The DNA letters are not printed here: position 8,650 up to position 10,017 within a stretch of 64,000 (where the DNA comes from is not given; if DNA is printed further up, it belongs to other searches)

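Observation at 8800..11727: Glycosylation-type module directly downstream of the flagellins: Cys-rich GT9, an outer-membrane beta-barrel protein, and a GT2 polyprenol-phosphate glycosyltransferase with a poly-K/N/Q tail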

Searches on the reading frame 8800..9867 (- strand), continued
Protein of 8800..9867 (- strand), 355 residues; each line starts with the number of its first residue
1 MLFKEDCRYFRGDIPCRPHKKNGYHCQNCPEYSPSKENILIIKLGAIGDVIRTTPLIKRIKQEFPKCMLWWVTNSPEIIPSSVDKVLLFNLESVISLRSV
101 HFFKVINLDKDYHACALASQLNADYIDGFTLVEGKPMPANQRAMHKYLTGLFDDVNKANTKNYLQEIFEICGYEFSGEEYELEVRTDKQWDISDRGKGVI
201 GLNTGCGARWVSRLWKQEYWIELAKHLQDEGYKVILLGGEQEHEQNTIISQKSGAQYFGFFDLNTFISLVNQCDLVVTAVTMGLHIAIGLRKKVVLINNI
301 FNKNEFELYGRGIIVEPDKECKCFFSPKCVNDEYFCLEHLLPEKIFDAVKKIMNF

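Call 47: find_homologous_proteins(query=P0172, max_evalue=1e-20)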
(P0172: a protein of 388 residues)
Query P0172 (388 aa): 2203 proteins with E <= 1e-20 among 4139 candidates; the best 120 are listed.
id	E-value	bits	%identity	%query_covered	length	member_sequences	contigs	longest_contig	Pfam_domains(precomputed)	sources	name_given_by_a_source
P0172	2.2e-270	914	100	100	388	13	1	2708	PF01075.24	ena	-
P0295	8.1e-207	705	77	100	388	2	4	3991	PF01075.24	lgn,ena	-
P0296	2.5e-177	608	66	97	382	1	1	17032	PF01075.24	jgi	jgi:ADP-heptose:LPS heptosyltransferase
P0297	1.4e-153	530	62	96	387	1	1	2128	PF01075.24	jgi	jgi:heptosyltransferase-2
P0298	3.4e-152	525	61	96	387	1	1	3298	PF01075.24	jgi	jgi:ADP-heptose:LPS heptosyltransferase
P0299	5.8e-150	518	62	96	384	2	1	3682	PF01075.24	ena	-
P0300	6.6e-149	514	60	96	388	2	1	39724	PF01075.24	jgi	jgi:ADP-heptose:LPS heptosyltransferase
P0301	8.0e-146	504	59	95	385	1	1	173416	PF01075.24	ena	-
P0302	6.3e-139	481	57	96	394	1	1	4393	PF01075.24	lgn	-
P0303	3.8e-138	479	58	94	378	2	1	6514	PF01075.24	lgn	-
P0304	5.2e-138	478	57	96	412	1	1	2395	PF01075.24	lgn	-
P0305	5.8e-138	478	55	94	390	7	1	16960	PF01075.24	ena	-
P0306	1.7e-137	477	57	96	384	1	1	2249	PF01075.24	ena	-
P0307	3.5e-137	476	57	94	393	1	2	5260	PF01075.24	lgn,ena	-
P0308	9.0e-136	471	53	100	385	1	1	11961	PF01075.24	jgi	-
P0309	3.2e-135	469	55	99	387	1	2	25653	PF01075.24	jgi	jgi:heptosyltransferase-2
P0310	3.9e-135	469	55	100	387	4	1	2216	PF01075.24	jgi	jgi:heptosyltransferase-2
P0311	6.4e-135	468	57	96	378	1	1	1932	PF01075.24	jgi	jgi:ADP-heptose:LPS heptosyltransferase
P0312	6.8e-135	468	57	96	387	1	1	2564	PF01075.24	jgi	jgi:heptosyltransferase-2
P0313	2.5e-133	463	53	96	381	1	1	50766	PF01075.24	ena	-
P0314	4.0e-133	462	54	95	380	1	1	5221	PF01075.24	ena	-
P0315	1.5e-132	460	53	99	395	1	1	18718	PF01075.24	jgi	-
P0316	7.5e-131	455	58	89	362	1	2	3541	PF01075.24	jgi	jgi:ADP-heptose:LPS heptosyltransferase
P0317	1.2e-130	454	56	96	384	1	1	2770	PF01075.24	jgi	-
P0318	1.9e-130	453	55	96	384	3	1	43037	PF01075.24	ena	-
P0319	2.6e-129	450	54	97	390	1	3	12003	PF01075.24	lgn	-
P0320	7.7e-129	448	55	96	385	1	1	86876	PF01075.24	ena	-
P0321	4.5e-128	446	54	96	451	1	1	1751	PF01075.24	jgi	jgi:lipopolysaccharide heptosyltransferase III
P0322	1.7e-127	444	54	96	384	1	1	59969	PF01075.24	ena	-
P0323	3.8e-127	443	54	96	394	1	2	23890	PF01075.24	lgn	-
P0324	6.1e-127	442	54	94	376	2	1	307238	PF01075.24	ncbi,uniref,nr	ncbi:glycosyltransferase family 9 protein [Cerasicoccus maritimus]|uniref:glycosyltransferase family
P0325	1.3e-126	441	54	95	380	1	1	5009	PF01075.24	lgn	-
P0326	2.7e-126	440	54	96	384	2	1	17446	PF01075.24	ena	-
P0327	1.5e-125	437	53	95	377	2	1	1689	PF01075.24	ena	-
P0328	1.2e-122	428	53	94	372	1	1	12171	PF01075.24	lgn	-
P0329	2.8e-120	420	52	94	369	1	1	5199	PF01075.24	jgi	jgi:heptosyltransferase-2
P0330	7.2e-120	419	49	95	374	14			PF01075.24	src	-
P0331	1.2e-119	418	50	95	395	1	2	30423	PF01075.24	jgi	jgi:heptosyltransferase-2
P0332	8.4e-119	415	55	88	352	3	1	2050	PF01075.24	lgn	-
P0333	3.3e-118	413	50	95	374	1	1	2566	PF01075.24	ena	-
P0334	7.5e-118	412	51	95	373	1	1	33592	PF01075.24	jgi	jgi:ADP-heptose:LPS heptosyltransferase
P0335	7.7e-118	412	51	95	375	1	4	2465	PF01075.24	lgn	-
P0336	1.3e-117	411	55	88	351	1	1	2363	PF01075.24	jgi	jgi:heptosyltransferase-2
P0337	3.4e-117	410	49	95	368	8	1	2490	PF01075.24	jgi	-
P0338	5.1e-117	409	50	95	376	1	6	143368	PF01075.24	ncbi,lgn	-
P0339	2.2e-115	404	50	96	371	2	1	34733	PF01075.24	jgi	jgi:heptosyltransferase-2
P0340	2.5e-115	404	51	94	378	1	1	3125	PF01075.24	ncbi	-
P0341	4.5e-115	403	51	95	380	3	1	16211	PF01075.24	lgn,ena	-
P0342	6.7e-115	402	48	95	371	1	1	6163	PF01075.24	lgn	-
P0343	9.2e-115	402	49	96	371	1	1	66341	PF01075.24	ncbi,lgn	-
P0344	1.7e-114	401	50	94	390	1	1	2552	PF01075.24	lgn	-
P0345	3.7e-114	400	51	95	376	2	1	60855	PF01075.24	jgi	-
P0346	4.6e-114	399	49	97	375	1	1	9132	PF01075.24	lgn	-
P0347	1.2e-113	398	51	95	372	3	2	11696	PF01075.24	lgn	-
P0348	1.2e-113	398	48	95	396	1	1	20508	PF01075.24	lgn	-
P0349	1.4e-113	398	49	95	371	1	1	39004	PF01075.24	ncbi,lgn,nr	ncbi:MAG: glycosyltransferase family 9 protein [Nitrospirae bacterium]|nr:glycosyltransferase family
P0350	1.6e-113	398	51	95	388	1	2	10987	PF01075.24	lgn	-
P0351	1.7e-113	398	55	86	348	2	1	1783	PF01075.24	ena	-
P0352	1.7e-113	398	50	95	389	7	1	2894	PF01075.24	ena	-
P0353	1.7e-113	398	49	95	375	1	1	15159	PF01075.24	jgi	-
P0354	2.0e-113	397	49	96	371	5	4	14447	PF01075.24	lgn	-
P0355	2.7e-113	397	50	95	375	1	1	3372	PF01075.24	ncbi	ncbi:MAG: glycosyltransferase family 9 protein [Thermodesulfobacteriota bacterium]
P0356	4.1e-113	396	50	94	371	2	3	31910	PF01075.24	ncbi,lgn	-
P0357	1.1e-112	395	49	94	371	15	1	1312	PF01075.24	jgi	jgi:heptosyltransferase-2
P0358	1.4e-112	395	49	95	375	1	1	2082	PF01075.24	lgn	-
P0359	2.0e-112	394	49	94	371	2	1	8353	PF01075.24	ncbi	ncbi:MAG: glycosyltransferase family 9 protein [Ignavibacteria bacterium]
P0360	2.8e-112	394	49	95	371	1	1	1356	PF01075.24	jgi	-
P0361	4.4e-112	393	49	94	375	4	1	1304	PF01075.24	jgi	-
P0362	5.3e-112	393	52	88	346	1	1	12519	PF01075.24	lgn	-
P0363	9.7e-112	392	50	94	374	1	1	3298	PF01075.24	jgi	jgi:heptosyltransferase-2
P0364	1.1e-111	392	48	95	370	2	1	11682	PF01075.24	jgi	jgi:heptosyltransferase-2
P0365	2.0e-111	391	48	95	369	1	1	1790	PF01075.24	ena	-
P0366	2.0e-111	391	48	94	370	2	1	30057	PF01075.24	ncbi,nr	ncbi:MAG: glycosyltransferase family 9 protein [Deltaproteobacteria bacterium]|nr:glycosyltransferas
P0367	7.0e-111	389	49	95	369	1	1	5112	PF01075.24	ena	-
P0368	8.6e-111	389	46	94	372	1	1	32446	PF01075.24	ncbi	ncbi:MAG: glycosyltransferase family 9 protein [Nitrospirota bacterium]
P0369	8.7e-111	389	49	94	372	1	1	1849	PF01075.24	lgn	-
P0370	9.3e-111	389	49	95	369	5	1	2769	PF01075.24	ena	-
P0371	1.3e-110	388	49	94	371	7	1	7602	PF01075.24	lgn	-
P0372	2.0e-110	387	49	95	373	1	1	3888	PF01075.24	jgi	jgi:ADP-heptose:LPS heptosyltransferase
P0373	2.2e-110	387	49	94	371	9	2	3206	PF01075.24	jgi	-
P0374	3.4e-110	387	49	94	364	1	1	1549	PF01075.24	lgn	-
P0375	3.5e-110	387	49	95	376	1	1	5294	PF01075.24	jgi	jgi:heptosyltransferase-2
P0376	4.1e-110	386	48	94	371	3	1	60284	PF01075.24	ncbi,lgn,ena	-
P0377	4.3e-110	386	50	95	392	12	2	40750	PF01075.24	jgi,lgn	jgi:heptosyltransferase-2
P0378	5.4e-110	386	49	94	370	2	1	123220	PF01075.24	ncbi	-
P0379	6.1e-110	386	49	94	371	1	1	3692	PF01075.24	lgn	-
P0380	7.0e-110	386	49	94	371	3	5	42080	PF01075.24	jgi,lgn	-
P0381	7.0e-110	386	49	94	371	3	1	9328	PF01075.24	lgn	-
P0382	7.8e-110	386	49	95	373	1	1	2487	PF01075.24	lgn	-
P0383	1.0e-109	385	49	95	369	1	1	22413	PF01075.24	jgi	-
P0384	1.1e-109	385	48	95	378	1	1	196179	PF01075.24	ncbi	ncbi:MAG: glycosyltransferase family 9 protein [Bacteroidota bacterium]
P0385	2.3e-109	384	50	94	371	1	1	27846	PF01075.24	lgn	-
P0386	2.7e-109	384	47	95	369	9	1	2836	PF01075.24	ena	-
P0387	3.1e-109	384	50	95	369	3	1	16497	PF01075.24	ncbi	ncbi:MAG: glycosyltransferase family 9 protein [bacterium]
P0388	5.3e-109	383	50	95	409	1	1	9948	PF01075.24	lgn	-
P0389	6.2e-109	383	49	94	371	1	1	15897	PF01075.24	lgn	-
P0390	7.1e-109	382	50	94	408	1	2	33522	PF01075.24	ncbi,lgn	-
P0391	8.0e-109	382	48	95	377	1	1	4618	PF01075.24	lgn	-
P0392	9.9e-109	382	48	94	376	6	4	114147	PF01075.24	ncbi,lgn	ncbi:MAG: glycosyltransferase family 9 protein [Syntrophobacteraceae bacterium]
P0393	1.4e-108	381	47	95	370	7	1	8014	PF01075.24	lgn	-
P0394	2.1e-108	381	48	94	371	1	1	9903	PF01075.24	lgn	-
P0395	2.2e-108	381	48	95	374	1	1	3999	PF01075.24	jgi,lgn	-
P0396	4.0e-108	380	48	95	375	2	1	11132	PF01075.24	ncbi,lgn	-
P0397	4.0e-108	380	47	94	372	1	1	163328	PF01075.24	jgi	-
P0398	4.3e-108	380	49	95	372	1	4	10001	PF01075.24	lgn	-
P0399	4.4e-108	380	49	92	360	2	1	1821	PF01075.24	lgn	-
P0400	4.7e-108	380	48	95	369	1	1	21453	PF01075.24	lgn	-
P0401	6.5e-108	379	50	94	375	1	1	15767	PF01075.24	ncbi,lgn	ncbi:MAG: glycosyltransferase family 9 protein [bacterium]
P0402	6.7e-108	379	50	95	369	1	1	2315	PF01075.24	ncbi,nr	ncbi:MAG: glycosyltransferase family 9 protein [Deltaproteobacteria bacterium]|nr:glycosyltransferas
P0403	1.3e-107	378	48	95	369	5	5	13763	PF01075.24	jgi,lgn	jgi:heptosyltransferase-2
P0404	1.5e-107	378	51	94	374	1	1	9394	PF01075.24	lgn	-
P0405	3.0e-107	377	48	91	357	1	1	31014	PF01075.24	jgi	-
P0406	3.2e-107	377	48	95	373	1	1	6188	PF01075.24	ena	-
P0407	4.6e-107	376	45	97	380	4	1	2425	PF01075.24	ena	-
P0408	4.7e-107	376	51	95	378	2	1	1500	PF01075.24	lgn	-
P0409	6.7e-107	376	48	94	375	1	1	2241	PF01075.24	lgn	-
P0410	7.3e-107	376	47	95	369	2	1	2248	PF01075.24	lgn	-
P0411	1.3e-106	375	49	94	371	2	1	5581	PF01075.24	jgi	jgi:heptosyltransferase-2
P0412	1.9e-106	374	45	97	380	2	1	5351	PF01075.24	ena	-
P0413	3.4e-106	374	46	95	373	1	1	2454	PF01075.24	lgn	-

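Call 48: find_encoding_contigs(protein=P0324, flank=7000, max_places=1)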
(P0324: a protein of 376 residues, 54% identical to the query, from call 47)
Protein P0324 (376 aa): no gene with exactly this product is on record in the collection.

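Call 49: find_encoding_contigs(protein=P0392, flank=7000, max_places=1)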
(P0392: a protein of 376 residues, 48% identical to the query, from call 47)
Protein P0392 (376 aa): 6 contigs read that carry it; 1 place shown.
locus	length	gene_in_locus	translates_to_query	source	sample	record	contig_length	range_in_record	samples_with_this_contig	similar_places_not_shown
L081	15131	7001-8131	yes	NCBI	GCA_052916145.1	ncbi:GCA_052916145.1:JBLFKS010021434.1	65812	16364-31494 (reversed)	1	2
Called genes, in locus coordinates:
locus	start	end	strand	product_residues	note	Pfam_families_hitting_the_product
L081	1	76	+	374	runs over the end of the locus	PF02350:Epimerase_2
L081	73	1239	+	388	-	PF00534:Glycos_transf_1, PF13692:Glyco_trans_1_4, PF13524:Glyco_trans_1_2 (weak)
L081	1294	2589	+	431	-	-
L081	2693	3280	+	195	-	PF13580:SIS_2, PF01380:SIS (weak)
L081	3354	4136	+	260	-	PF13489:Methyltransf_23 (weak)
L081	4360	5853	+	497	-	PF00294:PfkB, PF01467:CTP_transf_like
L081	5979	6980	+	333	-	PF13641:Glyco_tranf_2_3, PF00535:Glycos_transf_2, PF10111:Glyco_tranf_2_2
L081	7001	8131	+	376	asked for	PF01075:Glyco_transf_9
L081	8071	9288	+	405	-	PF13439:Glyco_transf_4, PF13579:Glyco_trans_4_4 (weak), PF20706:GT4-conflict, PF00534:Glycos_transf_1, PF13692:Glyco_trans_1_4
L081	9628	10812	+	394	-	PF13439:Glyco_transf_4, PF13579:Glyco_trans_4_4 (weak), PF00534:Glycos_transf_1, PF13692:Glyco_trans_1_4, PF13524:Glyco_trans_1_2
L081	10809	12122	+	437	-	PF04932:Wzy_C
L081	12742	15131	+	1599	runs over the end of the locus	PF18998:Flg_new_2 (faint)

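Call 50: find_encoding_contigs(protein=P0384, flank=7000, max_places=1)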
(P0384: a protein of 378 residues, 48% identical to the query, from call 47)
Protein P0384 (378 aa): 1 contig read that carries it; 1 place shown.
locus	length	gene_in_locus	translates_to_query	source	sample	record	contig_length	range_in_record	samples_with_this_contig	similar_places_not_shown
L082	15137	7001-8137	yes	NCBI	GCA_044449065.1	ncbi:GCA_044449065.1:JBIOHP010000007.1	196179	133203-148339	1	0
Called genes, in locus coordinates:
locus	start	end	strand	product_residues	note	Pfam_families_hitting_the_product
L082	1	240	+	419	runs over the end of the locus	PF04191:PEMT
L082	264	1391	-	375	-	PF02417:Chromate_transp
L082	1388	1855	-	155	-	PF07681:DoxX, PF04173:DoxD (faint)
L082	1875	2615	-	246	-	-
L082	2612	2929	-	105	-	PF02334:RTP (weak), PF03551:PadR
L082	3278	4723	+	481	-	PF00535:Glycos_transf_2, PF10111:Glyco_tranf_2_2 (weak), PF13641:Glyco_tranf_2_3 (weak)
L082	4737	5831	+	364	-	-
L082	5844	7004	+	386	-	PF00534:Glycos_transf_1, PF13692:Glyco_trans_1_4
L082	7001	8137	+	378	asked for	PF01075:Glyco_transf_9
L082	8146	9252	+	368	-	PF02350:Epimerase_2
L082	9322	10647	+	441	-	PF13440:Polysacc_synt_3, PF01554:MatE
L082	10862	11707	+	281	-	PF01209:Ubie_methyltran, PF02353:CMAS (weak), PF13489:Methyltransf_23, PF05175:MTS (weak), PF08241:Methyltransf_11, PF08242:Methyltransf_12, PF13649:Methyltransf_25, PF13847:Methyltransf_31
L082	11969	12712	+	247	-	PF13489:Methyltransf_23, PF08241:Methyltransf_11, PF08242:Methyltransf_12 (weak), PF13649:Methyltransf_25 (weak), PF13847:Methyltransf_31 (weak)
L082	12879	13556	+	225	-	PF02353:CMAS (faint), PF13489:Methyltransf_23, PF07021:MetW, PF13649:Methyltransf_25, PF13847:Methyltransf_31, PF08241:Methyltransf_11, PF08242:Methyltransf_12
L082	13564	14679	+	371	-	PF13439:Glyco_transf_4, PF13477:Glyco_trans_4_2, PF13579:Glyco_trans_4_4, PF20706:GT4-conflict (faint), PF00534:Glycos_transf_1, PF13692:Glyco_trans_1_4, PF13524:Glyco_trans_1_2 (weak)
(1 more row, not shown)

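Call 57: find_encoding_contigs(protein=P0301, flank=8000, max_places=1)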
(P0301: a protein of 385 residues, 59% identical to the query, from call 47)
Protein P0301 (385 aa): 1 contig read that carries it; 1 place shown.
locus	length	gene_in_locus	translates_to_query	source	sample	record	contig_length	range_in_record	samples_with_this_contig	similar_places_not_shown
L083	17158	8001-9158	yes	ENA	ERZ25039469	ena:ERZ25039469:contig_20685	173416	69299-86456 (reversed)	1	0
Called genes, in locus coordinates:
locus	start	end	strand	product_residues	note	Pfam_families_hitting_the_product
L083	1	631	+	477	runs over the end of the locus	PF13439:Glyco_transf_4, PF13579:Glyco_trans_4_4, PF20706:GT4-conflict (weak), PF00534:Glycos_transf_1, PF13692:Glyco_trans_1_4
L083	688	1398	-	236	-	PF13276:HTH_21, PF00665:rve, PF13683:rve_3, PF13333:rve_2 (weak)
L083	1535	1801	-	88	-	PF01527:HTH_Tnp_1, PF02796:HTH_7 (weak), PF13542:HTH_Tnp_ISL3 (weak), PF13384:HTH_23, PF13518:HTH_28, PF13551:HTH_29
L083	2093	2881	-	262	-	PF00535:Glycos_transf_2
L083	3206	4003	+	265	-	PF00891:Methyltransf_2 (weak), PF13847:Methyltransf_31 (faint), PF08241:Methyltransf_11 (weak), PF08242:Methyltransf_12, PF13649:Methyltransf_25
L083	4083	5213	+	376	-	PF13439:Glyco_transf_4, PF13579:Glyco_trans_4_4, PF20706:GT4-conflict, PF00534:Glycos_transf_1, PF13692:Glyco_trans_1_4, PF13524:Glyco_trans_1_2 (weak)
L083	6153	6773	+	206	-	-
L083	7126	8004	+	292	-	PF00535:Glycos_transf_2, PF13641:Glyco_tranf_2_3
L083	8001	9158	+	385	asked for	PF01075:Glyco_transf_9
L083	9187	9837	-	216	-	-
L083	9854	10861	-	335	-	PF00535:Glycos_transf_2, PF10111:Glyco_tranf_2_2, PF13641:Glyco_tranf_2_3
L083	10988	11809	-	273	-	PF13480:Acetyltransf_6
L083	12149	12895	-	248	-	-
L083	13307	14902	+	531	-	PF00501:AMP-binding, PF13193:AMP-binding_C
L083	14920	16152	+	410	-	PF00278:Orn_DAP_Arg_deC, PF01168:Ala_racemase_N (weak), PF02784:Orn_Arg_deC_N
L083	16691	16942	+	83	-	PF00550:PP-binding (faint)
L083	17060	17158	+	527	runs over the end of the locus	PF02129:Peptidase_S15 (faint), PF00561:Abhydrolase_1 (weak), PF12146:Hydrolase_4, PF12697:Abhydrolase_6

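Call 58: find_encoding_contigs(protein=P0378, flank=8000, max_places=1)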
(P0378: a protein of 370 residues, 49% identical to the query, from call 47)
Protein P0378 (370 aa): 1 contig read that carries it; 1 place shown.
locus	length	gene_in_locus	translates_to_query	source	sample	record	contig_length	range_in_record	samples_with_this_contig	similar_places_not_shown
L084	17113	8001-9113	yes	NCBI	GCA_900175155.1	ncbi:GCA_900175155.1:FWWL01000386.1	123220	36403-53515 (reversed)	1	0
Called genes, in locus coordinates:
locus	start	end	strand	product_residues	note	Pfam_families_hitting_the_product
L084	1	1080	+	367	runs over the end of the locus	PF16491:Peptidase_M48_N, PF01435:Peptidase_M48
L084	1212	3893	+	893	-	PF01738:DLH (faint), PF02129:Peptidase_S15 (faint), PF00561:Abhydrolase_1 (faint), PF12146:Hydrolase_4 (faint), PF12697:Abhydrolase_6 (weak), PF20434:BD-FAE, PF00326:Peptidase_S9, PF11306:DUF3108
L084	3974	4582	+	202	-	PF22381:Staph_reg_Sar_Rot (weak), PF01047:MarR (weak), PF12802:MarR_2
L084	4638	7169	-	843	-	PF17764:PriA_3primeBD, PF00270:DEAD, PF04851:ResIII, PF05970:PIF1 (faint), PF18319:Zn_ribbon_PriA, PF00271:Helicase_C, PF18074:PriA_C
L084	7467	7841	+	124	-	-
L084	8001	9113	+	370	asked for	PF01075:Glyco_transf_9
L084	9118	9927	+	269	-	PF01739:CheR (faint), PF13489:Methyltransf_23, PF13847:Methyltransf_31, PF08241:Methyltransf_11, PF08242:Methyltransf_12, PF13649:Methyltransf_25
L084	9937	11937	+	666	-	PF12895:ANAPC3 (faint), PF00515:TPR_1 (faint), PF07719:TPR_2 (faint), PF13181:TPR_8 (faint), PF13371:TPR_9 (faint), PF13424:TPR_12 (weak), PF13432:TPR_16, PF14559:TPR_19, +2 more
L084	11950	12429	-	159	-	PF05991:NYN_YacP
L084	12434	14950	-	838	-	PF19838:LptD_2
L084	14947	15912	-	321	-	PF00480:ROK, PF01869:BcrAD_BadFG (faint)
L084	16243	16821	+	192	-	PF01965:DJ-1_PfpI, PF00117:GATase (weak)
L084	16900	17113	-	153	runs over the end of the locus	PF03330:DPBB_1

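Call 59: find_encoding_contigs(protein=P0349, flank=8000, max_places=1)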
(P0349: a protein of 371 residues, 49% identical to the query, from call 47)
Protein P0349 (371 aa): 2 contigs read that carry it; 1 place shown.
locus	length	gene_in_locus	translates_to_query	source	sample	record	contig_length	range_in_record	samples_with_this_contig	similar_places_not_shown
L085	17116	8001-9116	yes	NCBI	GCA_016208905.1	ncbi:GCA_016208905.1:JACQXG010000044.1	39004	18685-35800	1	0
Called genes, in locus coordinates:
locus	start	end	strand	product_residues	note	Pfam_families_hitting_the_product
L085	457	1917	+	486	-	PF01943:Polysacc_synt, PF13440:Polysacc_synt_3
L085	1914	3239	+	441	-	-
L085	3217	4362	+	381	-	-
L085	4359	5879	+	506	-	PF02310:B12-binding, PF04055:Radical_SAM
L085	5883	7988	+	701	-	PF00535:Glycos_transf_2, PF10111:Glyco_tranf_2_2, PF13641:Glyco_tranf_2_3, PF13712:Glyco_tranf_2_5 (weak), PF13439:Glyco_transf_4 (faint), PF00534:Glycos_transf_1, PF13692:Glyco_trans_1_4, PF13524:Glyco_trans_1_2 (weak)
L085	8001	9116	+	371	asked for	PF01075:Glyco_transf_9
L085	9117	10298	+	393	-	PF13439:Glyco_transf_4, PF00534:Glycos_transf_1, PF13692:Glyco_trans_1_4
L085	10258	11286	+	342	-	PF00535:Glycos_transf_2, PF10111:Glyco_tranf_2_2, PF13506:Glyco_transf_21 (faint), PF13641:Glyco_tranf_2_3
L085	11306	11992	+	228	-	PF00535:Glycos_transf_2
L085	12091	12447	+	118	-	PF10066:DUF2304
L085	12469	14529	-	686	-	PF13414:TPR_11, PF13432:TPR_16, PF13424:TPR_12, PF00515:TPR_1, PF13181:TPR_8, PF13424:TPR_12, PF13432:TPR_16, PF14559:TPR_19, +28 more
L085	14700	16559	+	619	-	-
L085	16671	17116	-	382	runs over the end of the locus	PF22113:Mtrc-MtrF_II-IV_dom (faint), PF09699:Paired_CXXCH_1 (weak)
